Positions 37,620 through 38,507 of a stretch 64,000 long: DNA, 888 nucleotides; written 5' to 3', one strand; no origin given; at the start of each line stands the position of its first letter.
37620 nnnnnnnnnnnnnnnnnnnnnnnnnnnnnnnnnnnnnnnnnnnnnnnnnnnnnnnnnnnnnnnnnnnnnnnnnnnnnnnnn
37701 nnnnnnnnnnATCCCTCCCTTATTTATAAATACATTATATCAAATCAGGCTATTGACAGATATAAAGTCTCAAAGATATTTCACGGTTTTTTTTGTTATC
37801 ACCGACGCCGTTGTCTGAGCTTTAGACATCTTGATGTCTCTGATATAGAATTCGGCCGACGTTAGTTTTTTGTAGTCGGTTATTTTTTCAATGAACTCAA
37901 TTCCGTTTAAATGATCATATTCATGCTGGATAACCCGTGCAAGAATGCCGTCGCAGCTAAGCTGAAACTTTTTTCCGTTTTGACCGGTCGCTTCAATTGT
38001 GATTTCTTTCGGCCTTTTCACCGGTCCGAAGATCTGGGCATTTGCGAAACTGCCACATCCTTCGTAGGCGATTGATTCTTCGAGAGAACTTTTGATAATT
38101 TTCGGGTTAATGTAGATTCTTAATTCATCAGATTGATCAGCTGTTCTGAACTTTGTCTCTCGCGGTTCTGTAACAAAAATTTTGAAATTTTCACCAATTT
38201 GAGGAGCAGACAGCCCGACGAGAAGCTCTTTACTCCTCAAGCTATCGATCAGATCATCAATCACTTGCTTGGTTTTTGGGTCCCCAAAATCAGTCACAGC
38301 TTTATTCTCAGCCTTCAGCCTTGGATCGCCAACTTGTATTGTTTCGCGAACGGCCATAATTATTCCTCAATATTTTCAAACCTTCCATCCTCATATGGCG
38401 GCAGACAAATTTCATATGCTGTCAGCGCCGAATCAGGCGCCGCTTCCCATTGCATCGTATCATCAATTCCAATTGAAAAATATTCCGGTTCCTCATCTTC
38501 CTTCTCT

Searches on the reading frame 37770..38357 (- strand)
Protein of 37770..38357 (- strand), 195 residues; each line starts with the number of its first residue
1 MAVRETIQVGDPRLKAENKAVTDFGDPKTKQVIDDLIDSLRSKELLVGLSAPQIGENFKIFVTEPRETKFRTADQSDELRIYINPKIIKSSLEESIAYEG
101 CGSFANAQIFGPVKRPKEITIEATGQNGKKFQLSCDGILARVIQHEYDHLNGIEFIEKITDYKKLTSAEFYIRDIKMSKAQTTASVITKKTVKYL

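Call 86: search_protein_families(library=pfam, proteins=[window:37770-38357:-], max_evalue=0.00001)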
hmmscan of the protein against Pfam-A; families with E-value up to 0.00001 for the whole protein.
window:37770-38357:- (195 aa): 1 family
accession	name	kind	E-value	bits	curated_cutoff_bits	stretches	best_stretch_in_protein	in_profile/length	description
PF01327.26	Pep_deformylase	-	8.2e-40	136.4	22.8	1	5-164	3-155/156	Polypeptide deformylase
